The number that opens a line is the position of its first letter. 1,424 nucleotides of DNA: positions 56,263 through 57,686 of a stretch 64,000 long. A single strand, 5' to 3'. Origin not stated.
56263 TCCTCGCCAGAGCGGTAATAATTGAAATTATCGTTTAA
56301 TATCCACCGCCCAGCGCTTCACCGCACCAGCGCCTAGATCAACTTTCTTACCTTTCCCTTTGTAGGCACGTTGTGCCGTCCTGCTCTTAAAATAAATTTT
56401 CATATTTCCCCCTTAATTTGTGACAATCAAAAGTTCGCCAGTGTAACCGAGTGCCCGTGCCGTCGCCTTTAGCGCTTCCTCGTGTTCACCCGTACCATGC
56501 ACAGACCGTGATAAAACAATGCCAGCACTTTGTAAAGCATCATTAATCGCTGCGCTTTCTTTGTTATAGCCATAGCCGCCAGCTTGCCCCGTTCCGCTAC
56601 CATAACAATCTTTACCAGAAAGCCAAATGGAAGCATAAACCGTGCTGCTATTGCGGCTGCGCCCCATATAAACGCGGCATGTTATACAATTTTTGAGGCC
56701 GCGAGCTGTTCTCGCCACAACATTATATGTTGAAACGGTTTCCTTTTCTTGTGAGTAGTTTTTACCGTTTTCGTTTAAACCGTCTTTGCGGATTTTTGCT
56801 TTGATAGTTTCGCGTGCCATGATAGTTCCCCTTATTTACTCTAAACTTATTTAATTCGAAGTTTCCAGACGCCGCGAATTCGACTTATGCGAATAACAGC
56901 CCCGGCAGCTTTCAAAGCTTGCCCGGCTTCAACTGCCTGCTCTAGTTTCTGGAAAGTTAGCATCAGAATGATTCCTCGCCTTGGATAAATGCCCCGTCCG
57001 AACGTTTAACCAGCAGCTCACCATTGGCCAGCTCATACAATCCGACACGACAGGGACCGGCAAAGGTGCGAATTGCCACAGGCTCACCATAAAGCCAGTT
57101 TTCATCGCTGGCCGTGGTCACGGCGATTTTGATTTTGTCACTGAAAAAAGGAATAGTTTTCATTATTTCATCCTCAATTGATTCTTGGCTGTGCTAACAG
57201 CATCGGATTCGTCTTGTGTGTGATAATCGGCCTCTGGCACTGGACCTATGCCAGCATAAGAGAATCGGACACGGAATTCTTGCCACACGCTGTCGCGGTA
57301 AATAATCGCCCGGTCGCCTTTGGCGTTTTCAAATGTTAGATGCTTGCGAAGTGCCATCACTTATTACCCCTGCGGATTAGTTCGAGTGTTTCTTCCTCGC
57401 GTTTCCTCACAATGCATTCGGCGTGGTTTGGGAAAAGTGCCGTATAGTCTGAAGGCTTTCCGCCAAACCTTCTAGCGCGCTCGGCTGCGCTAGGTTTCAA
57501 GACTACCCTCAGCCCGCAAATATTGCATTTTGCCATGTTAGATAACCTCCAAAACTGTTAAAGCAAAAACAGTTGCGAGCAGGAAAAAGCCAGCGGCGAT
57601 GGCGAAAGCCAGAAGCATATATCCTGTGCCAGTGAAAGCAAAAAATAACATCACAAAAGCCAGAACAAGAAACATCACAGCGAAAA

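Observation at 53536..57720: Block of about 14 very small minus-strand genes with locally elevated GC between two repeat-rich regions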

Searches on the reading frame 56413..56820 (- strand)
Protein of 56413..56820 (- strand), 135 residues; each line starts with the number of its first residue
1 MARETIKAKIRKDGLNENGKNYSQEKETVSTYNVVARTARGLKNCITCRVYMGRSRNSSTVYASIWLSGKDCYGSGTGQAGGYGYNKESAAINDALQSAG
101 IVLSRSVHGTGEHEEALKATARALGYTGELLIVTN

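Call 9: search_protein_families(library=pfam, max_evalue=0.1, proteins=[window:56413-56820:-])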
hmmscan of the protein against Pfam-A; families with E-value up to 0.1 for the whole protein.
window:56413-56820:- (135 aa): 0 families

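Call 10: search_protein_families(library=phrogs, max_evalue=0.1, proteins=[window:56413-56820:-])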
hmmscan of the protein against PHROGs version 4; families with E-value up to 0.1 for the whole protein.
window:56413-56820:- (135 aa): 1 family
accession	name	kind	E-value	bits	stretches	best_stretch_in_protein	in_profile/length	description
phrog_7028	-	unknown function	3.7e-13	50.8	1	21-133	21-127/130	-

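Call 14: find_related_loci(query=window:56413-56820:-, collection=viral_contigs, flank=10000)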
Query window:56413-56820:- (135 aa) in viral_contigs; peptide patterns used: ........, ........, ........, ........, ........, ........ (x = any residue, [..] = any of these).
23 stretches matched a pattern, but none encodes a relative of the query by tblastn (E <= 1e-3).

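Call 20: find_encoding_contigs(protein=window:56413-56820:-, flank=10000, max_places=6)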
Protein window:56413-56820:- (135 aa): 3 contigs read that carry it; 3 places shown.
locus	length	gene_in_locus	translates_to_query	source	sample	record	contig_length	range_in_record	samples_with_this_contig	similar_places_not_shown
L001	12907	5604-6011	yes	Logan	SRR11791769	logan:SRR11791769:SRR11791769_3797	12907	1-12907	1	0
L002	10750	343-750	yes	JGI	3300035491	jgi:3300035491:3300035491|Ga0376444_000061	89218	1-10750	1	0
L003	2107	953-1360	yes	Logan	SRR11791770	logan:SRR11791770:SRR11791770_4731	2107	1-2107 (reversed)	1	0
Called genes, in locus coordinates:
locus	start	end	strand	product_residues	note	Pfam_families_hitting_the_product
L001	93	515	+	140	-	-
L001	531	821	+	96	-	-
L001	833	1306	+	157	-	-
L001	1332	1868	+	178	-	-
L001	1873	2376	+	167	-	-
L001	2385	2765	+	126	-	-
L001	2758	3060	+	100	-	-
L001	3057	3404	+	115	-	-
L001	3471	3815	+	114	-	-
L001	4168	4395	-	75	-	-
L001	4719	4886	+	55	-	-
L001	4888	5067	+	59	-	-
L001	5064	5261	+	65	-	-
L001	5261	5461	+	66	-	-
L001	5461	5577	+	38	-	-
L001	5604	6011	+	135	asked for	-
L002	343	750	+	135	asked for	-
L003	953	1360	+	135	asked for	-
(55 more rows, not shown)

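Call 24: find_homologous_proteins(query=window:56413-56820:-, max_evalue=0.001)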
Query window:56413-56820:- (135 aa): 273 proteins with E <= 0.001 among 291 candidates; the best 120 are listed.
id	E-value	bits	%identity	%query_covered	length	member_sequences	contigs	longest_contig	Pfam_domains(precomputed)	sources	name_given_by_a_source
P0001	8.7e-78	277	94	100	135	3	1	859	-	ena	-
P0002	7.5e-71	254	89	99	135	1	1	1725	-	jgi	jgi:hypothetical protein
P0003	2.7e-45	172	70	87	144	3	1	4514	-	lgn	-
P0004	7.2e-44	167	69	87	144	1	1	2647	-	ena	-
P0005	9.9e-44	167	58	100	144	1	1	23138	-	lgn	-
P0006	1.2e-43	166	57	100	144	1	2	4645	-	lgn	-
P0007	1.3e-43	166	68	87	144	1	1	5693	-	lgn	-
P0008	2.2e-43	165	69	87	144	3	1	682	-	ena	-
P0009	3.1e-43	165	68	87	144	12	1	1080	-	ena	-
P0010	3.7e-43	165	68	87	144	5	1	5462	-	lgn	-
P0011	4.9e-42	161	67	87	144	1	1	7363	-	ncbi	-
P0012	3.6e-41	158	68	87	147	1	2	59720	-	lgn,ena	-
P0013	5.0e-41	158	66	87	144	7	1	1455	-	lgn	-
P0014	6.8e-41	157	59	99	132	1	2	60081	-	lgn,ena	-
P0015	1.6e-40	156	60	99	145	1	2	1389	-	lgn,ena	-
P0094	7.5e-26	109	53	81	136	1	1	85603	-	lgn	-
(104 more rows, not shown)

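Call 26: find_encoding_contigs(protein=P0014, flank=10000, max_places=3)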
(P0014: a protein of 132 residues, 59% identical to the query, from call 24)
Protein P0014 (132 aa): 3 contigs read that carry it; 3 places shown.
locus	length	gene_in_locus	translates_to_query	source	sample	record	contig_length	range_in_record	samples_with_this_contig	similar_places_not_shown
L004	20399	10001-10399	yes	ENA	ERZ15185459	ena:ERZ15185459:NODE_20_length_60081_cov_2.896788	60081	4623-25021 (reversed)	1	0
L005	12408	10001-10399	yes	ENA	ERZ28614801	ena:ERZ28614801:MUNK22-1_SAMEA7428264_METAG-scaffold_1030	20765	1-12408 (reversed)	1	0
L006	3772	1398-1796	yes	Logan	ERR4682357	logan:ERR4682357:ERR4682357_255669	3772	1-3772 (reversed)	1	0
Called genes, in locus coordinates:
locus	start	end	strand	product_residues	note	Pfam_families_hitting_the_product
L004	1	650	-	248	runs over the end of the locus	-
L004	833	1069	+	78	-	-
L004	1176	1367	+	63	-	-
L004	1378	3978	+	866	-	PF09250:Prim-Pol, PF08707:PriCT_2, PF08706:D5_N, PF19263:DUF5906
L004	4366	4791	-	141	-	PF07087:DUF1353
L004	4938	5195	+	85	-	-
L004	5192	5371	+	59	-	-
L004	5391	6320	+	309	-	PF04381:RdgC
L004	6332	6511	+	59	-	-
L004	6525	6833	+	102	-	-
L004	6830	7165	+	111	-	-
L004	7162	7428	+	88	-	-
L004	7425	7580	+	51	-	-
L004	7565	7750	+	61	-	-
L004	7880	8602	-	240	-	-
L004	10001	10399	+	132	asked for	-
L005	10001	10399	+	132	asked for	-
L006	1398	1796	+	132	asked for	-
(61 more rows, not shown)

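Call 33: predict_structure(alignment_id=A1)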
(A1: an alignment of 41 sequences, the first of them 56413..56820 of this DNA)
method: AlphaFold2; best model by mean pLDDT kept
length: 135 residues; sequences in the alignment: 41
mean_pLDDT: 93.3   pTM: 0.88
mean pLDDT of the five models: 93.3, 92.6, 92.4, 91.6, 88.9
residues with pLDDT >= 90: 116; 70-90: 13; 50-70: 5; < 50: 1
segments of 3 or more residues with pLDDT < 50: none
pLDDT, mean of each block of 10 residues (from residue 1): 83 95 93 96 97 78 96 96 92 98 96 97 95 95
secondary structure, 60 per line:
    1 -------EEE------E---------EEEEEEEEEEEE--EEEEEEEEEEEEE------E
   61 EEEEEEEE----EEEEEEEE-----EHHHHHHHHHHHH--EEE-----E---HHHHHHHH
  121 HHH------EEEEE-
elements in order: E8-10 E27-38 E41-53 E60-68 E73-80 H87-98 E101-103 H113-123 E130-134

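Call 40: find_encoding_contigs(protein=P0005, flank=10000, max_places=2)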
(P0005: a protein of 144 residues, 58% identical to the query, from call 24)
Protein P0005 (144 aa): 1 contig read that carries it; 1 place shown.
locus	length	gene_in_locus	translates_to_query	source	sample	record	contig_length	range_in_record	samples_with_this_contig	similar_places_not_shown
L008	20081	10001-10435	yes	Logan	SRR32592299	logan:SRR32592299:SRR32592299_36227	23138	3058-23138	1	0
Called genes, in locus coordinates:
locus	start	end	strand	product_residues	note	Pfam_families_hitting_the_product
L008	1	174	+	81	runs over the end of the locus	PF15943:YdaS_toxin (weak)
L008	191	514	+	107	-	-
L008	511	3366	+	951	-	PF19263:DUF5906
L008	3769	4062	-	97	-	PF23793:LysC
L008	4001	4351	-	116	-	-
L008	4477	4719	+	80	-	-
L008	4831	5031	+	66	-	-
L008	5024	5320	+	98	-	PF24071:Phage_zn_bind_3 (weak)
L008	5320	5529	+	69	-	-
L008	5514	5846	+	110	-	-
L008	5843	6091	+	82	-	-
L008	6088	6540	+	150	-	-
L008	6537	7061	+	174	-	-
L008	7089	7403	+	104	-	PF24729:Acb2_Tad1_hairpin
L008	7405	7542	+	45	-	-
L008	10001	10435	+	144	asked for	-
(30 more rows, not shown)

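Call 41: find_encoding_contigs(protein=P0012, flank=10000, max_places=2)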
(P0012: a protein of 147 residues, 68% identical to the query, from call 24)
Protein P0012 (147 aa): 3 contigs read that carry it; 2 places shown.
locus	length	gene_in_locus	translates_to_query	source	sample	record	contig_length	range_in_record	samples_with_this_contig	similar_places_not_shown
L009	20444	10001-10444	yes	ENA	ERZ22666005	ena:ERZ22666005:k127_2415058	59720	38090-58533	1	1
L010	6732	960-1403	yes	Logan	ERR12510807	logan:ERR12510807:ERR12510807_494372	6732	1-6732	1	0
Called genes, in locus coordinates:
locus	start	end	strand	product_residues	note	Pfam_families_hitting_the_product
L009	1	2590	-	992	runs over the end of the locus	-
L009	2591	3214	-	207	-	-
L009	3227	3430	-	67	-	-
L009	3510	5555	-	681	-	PF03629:SASA (weak)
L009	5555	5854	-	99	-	-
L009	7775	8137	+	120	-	-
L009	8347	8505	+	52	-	-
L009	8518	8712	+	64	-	-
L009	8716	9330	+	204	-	PF00805:Pentapeptide, PF13576:Pentapeptide_3 (faint), PF13599:Pentapeptide_4 (weak), PF00805:Pentapeptide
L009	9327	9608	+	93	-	-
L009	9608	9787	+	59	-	-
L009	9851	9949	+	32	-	-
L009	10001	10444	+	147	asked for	-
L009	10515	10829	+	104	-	-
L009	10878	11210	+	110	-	-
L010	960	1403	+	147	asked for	-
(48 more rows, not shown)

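Call 42: find_encoding_contigs(protein=P0094, flank=10000, max_places=2)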
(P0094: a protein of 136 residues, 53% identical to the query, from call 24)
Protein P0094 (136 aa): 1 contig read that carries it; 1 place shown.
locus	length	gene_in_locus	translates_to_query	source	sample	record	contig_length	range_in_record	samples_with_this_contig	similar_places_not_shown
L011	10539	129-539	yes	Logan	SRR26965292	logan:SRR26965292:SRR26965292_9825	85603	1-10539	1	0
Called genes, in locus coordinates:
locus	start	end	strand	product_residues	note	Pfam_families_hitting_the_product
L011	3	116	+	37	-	?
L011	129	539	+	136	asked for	-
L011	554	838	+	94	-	-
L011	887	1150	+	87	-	-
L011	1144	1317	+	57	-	-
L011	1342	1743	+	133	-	-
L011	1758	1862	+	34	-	-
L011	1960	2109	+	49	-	-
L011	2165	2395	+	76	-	-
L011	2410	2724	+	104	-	-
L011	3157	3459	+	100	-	-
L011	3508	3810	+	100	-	-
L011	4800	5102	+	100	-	-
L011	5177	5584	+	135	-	PF13671:AAA_33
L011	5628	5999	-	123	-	PF10686:YAcAr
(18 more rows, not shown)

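Call 117: fold_search(model_id=the predicted structure, library=viral)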
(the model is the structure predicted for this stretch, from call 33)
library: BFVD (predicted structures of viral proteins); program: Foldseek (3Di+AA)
matches with E <= 10: 646; with E <= 0.001: 5
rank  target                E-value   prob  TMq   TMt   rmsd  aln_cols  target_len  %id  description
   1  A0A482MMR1            9.2e-09  1.00  0.80  0.79   3.4       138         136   27  Uncharacterized protein [Burkholderia phage BcepSauron]
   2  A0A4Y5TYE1            2.6e-08  1.00  0.72  0.74   3.3       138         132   25  Uncharacterized protein [Escherichia phage vB_EcoM-ECP26]
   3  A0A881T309            3.8e-07  1.00  0.71  0.75   3.2       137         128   20  (no name in the UniProt tables at hand)
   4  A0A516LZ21            1.6e-06  1.00  0.72  0.68   3.3       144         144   21  (no name in the UniProt tables at hand)
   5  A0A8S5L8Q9            5.4e-05  1.00  0.74  0.74   3.3       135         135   15  Uncharacterized protein [Siphoviridae sp. ctjfQ5]
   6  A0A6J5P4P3            1.4e-03  1.00  0.45  0.48  10.3       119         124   22  Uncharacterized protein [uncultured Caudovirales phage]
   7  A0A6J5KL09            6.7e-02  0.14  0.22  0.05  14.9       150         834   11  Parallel beta-helix repeat [uncultured Caudovirales phage]
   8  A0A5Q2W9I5            7.1e-02  0.96  0.33  0.22   9.6        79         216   23  (no name in the UniProt tables at hand)
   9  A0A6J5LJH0            1.3e-01  0.38  0.29  0.22  17.2       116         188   13  Uncharacterized protein [uncultured Caudovirales phage]
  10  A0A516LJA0            1.3e-01  0.04  0.13  0.11  19.2       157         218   15  (no name in the UniProt tables at hand)
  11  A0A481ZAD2            1.5e-01  0.09  0.19  0.06  16.6       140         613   13  Deoxynucleoside kinase [Pithovirus LCPAC304]
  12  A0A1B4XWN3            2.0e-01  0.35  0.24  0.10   9.1        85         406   10  Uncharacterized protein [Tenacibaculum phage pT24]
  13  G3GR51                2.5e-01  0.13  0.18  0.06  17.1       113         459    7  US4 [anatid alphaherpesvirus 1]
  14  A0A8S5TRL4            2.5e-01  0.07  0.20  0.07  16.6       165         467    8  PORTAL PROTEIN [Siphoviridae sp. ct1SN28]
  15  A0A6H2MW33            2.7e-01  0.15  0.27  0.22  10.0       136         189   10  P4-MP [Torilis crimson leaf virus]
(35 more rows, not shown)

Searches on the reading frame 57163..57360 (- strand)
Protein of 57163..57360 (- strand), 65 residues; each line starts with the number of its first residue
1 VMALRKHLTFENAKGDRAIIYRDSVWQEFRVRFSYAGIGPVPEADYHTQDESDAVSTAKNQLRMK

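Call 13: search_protein_families(library=phrogs, max_evalue=0.1, proteins=[window:57163-57360:-])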
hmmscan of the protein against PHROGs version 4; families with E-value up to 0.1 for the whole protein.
window:57163-57360:- (65 aa): 1 family
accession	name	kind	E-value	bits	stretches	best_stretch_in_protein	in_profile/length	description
phrog_7884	-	unknown function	9.6e-16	58.5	1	2-61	1-60/66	-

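Call 51: search_protein_families(library=pfam, max_evalue=0.1, proteins=[window:57163-57357:-])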
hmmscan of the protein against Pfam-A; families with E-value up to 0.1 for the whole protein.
window:57163-57357:- (64 aa): 0 families

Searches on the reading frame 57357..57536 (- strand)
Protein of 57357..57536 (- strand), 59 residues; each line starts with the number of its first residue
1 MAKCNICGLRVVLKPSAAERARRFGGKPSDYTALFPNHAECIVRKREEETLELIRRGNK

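Call 13: search_protein_families(library=phrogs, max_evalue=0.1, proteins=[window:57357-57536:-])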
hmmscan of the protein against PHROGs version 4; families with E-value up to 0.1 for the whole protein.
window:57357-57536:- (59 aa): 1 family
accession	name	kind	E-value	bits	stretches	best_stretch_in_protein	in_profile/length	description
phrog_8738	-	unknown function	4.8e-22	78.7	1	1-47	4-50/50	-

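Call 51: search_protein_families(library=pfam, max_evalue=0.1, proteins=[window:57357-57536:-])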
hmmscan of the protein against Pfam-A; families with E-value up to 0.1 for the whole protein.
window:57357-57536:- (59 aa): 0 families

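Call 94: find_homologous_proteins(query=window:57357-57536:-, max_evalue=0.001)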
Query window:57357-57536:- (59 aa): 13 proteins with E <= 0.001 among 13 candidates.
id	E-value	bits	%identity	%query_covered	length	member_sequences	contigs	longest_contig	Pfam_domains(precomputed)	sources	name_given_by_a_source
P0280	2.8e-32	126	100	100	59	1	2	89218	-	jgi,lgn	jgi:hypothetical protein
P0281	1.9e-21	92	82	95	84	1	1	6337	-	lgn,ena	-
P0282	7.1e-19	84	75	93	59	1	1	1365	-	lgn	-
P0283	1.6e-16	77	65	98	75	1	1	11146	-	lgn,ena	-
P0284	3.4e-16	76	66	90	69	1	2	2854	-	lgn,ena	-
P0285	5.2e-16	75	68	95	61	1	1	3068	-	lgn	-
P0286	5.6e-16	75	60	90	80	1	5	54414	-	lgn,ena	-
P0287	2.9e-15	73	57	95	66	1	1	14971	-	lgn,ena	-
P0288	8.1e-15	72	64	90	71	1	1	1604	-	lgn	-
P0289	3.1e-14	70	59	95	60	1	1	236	-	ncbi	-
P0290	3.8e-14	69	59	95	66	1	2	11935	-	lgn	-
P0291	9.4e-9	53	60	85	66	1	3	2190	-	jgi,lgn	-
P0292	1.2e-4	40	51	66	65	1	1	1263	-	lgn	-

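Call 95: find_encoding_contigs(protein=P0281, flank=10000, max_places=2)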
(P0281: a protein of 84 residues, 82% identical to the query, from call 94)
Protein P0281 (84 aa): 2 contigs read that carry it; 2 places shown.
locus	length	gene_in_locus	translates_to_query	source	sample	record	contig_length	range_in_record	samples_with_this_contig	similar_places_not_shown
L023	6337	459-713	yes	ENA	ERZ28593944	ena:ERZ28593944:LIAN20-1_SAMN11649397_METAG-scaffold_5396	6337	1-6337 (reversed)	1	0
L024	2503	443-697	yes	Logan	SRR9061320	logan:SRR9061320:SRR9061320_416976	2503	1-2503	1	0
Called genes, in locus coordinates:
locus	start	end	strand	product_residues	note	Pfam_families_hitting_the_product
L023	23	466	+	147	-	-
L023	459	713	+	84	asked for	-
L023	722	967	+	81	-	-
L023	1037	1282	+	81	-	-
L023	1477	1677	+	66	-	-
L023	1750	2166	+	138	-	-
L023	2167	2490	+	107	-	PF24835:DUF7717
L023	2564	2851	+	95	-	-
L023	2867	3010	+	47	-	-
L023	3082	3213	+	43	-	-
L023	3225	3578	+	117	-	PF08960:STIV_B116-like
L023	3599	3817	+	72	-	-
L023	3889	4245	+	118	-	-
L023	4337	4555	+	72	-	-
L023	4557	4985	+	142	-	-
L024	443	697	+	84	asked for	-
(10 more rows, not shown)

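Call 96: find_encoding_contigs(protein=P0283, flank=10000, max_places=2)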
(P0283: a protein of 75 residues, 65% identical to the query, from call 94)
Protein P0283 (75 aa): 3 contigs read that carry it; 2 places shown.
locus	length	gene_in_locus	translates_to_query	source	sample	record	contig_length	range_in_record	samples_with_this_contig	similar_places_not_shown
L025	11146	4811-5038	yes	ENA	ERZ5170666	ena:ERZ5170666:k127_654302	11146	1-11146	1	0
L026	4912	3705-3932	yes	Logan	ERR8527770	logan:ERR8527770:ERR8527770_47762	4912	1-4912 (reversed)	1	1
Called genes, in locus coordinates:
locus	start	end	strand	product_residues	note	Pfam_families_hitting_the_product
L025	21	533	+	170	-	-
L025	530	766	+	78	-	-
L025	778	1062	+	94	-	-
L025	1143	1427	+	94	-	-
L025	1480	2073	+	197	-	-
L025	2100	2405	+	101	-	-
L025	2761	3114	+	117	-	-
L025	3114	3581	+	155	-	-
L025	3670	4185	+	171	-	-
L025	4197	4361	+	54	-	-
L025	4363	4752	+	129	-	-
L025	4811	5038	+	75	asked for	-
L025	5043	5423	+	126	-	-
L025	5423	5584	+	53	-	-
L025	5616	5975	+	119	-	-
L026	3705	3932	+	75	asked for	-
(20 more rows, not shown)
